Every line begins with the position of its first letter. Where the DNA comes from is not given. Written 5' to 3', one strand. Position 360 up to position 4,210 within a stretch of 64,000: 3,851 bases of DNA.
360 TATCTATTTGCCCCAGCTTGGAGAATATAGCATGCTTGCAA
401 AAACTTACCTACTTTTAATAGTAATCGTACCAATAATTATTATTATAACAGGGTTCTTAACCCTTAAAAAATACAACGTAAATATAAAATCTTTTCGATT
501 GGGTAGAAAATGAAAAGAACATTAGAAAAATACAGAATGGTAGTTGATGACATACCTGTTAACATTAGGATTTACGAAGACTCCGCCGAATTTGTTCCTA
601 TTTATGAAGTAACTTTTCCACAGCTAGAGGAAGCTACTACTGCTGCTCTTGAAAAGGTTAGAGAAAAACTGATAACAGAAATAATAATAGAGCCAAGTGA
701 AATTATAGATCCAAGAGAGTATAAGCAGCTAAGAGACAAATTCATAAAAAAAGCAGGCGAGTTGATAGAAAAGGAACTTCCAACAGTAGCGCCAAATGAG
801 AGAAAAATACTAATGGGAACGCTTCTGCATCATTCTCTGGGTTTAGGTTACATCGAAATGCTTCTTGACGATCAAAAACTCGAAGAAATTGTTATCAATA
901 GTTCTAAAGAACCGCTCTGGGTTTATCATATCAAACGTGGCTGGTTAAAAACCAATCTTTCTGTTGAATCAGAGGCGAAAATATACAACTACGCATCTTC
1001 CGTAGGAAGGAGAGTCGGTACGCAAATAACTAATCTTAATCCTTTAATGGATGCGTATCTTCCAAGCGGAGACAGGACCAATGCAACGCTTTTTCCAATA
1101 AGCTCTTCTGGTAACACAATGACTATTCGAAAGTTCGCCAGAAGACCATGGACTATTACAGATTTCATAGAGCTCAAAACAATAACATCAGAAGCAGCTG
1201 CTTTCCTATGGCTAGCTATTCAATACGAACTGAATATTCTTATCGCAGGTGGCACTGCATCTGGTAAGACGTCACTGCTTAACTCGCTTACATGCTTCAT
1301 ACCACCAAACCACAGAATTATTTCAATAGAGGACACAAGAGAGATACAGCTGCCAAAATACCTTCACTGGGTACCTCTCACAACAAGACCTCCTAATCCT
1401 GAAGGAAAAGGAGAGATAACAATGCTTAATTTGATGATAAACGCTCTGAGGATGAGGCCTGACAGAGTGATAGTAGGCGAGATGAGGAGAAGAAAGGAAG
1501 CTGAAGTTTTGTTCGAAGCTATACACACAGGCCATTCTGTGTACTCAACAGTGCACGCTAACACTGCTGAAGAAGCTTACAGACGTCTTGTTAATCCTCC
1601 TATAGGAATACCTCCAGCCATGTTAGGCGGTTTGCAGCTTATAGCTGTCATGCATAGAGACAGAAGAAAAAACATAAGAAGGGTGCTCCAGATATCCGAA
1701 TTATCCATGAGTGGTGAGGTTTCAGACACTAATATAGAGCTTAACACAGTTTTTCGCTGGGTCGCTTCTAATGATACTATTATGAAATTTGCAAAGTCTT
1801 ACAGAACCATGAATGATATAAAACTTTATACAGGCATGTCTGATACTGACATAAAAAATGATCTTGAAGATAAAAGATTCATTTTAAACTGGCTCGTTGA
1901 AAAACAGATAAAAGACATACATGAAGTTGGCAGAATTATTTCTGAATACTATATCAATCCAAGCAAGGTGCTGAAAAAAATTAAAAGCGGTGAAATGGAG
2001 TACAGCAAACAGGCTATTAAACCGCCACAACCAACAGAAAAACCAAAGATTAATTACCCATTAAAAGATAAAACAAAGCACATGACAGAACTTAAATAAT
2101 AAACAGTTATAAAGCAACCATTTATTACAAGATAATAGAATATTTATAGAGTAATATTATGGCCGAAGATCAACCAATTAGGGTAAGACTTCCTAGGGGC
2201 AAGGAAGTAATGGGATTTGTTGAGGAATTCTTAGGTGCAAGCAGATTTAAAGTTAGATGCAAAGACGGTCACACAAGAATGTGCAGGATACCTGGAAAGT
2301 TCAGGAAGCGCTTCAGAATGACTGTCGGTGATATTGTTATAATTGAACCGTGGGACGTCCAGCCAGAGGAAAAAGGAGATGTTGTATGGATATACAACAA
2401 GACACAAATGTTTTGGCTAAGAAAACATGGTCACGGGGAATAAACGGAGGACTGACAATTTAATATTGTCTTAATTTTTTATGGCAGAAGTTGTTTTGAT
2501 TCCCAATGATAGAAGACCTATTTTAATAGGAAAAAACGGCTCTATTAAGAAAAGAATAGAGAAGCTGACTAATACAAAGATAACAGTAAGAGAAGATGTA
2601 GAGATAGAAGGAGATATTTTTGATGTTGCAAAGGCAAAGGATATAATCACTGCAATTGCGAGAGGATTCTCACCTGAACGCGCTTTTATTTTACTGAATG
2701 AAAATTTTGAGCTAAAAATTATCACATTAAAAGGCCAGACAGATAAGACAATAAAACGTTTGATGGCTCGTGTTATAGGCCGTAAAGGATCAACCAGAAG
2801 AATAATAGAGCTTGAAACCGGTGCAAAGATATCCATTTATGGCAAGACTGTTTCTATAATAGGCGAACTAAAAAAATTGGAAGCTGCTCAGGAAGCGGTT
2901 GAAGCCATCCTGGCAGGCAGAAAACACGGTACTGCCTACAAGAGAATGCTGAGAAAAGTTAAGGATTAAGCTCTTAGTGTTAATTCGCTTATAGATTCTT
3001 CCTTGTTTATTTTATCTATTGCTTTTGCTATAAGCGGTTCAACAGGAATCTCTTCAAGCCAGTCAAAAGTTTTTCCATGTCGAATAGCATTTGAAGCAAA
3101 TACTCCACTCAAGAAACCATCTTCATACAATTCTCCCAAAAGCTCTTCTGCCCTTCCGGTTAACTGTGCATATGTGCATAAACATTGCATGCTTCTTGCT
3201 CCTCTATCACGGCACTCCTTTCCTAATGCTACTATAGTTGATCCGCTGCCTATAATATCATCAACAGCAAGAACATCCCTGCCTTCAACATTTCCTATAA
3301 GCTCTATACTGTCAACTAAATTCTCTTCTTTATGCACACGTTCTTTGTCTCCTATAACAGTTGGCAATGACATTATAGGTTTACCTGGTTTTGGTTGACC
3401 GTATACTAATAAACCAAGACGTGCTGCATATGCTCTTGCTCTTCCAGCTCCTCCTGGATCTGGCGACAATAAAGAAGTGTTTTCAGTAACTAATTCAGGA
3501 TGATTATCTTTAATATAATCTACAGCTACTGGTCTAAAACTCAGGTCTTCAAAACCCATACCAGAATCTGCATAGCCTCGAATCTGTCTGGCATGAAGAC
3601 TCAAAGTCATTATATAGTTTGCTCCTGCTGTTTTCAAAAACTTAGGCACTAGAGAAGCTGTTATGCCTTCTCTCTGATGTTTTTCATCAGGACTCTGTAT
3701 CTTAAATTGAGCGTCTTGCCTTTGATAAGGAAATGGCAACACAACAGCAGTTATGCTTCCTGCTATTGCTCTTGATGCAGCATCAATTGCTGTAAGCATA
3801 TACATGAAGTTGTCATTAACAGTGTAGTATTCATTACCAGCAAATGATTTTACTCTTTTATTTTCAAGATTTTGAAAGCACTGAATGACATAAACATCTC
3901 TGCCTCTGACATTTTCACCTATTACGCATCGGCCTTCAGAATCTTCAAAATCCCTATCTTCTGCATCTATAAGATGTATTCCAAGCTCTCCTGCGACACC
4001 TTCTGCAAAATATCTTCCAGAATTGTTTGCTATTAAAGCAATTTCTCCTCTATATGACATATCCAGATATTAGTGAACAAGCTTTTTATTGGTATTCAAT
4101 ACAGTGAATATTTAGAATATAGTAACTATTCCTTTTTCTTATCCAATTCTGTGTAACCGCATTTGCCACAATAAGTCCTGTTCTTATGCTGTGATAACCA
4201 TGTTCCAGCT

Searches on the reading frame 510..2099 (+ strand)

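Call 83: search_protein_families(library=pfam, proteins=[window:510-2099:+], max_evalue=0.001)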
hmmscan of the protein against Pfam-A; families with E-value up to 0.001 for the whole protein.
window:510-2099:+ (529 aa): 2 families
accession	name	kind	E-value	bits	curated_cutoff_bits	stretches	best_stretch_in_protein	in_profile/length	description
PF00437.27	T2SSE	-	9.2e-36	123.7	24.9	1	174-362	67-257/370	Type II/IV secretion system protein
PF23989.1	PilB3_C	-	0.00059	20.4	27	0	434-495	13-74/83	PilB3-like, C-terminal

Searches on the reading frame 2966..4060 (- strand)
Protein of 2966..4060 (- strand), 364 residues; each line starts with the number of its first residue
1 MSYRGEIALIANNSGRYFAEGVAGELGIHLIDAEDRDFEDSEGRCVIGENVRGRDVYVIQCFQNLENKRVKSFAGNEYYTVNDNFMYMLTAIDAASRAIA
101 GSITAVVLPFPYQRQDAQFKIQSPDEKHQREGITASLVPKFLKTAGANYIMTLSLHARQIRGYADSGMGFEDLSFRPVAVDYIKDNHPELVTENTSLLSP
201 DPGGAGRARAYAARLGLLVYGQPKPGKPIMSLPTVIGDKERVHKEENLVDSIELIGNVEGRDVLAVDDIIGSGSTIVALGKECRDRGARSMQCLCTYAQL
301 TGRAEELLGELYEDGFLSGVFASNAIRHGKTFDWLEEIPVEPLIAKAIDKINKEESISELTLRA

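Call 83: search_protein_families(library=pfam, proteins=[window:2966-4060:-], max_evalue=0.001)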
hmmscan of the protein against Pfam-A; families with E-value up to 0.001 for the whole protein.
window:2966-4060:- (364 aa): 3 families
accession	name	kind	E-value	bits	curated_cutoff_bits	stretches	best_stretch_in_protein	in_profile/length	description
PF13793.12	Pribosyltran_N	-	2.9e-24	85.6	25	1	8-146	2-117/117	N-terminal domain of ribose phosphate pyrophosphokinase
PF14572.12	Pribosyl_synth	-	2.6e-10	41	27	1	251-360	74-182/184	Phosphoribosyl synthetase-associated domain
PF00156.33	Pribosyltran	-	4.2e-10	39.6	26.3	1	192-305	28-132/158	Phosphoribosyl transferase domain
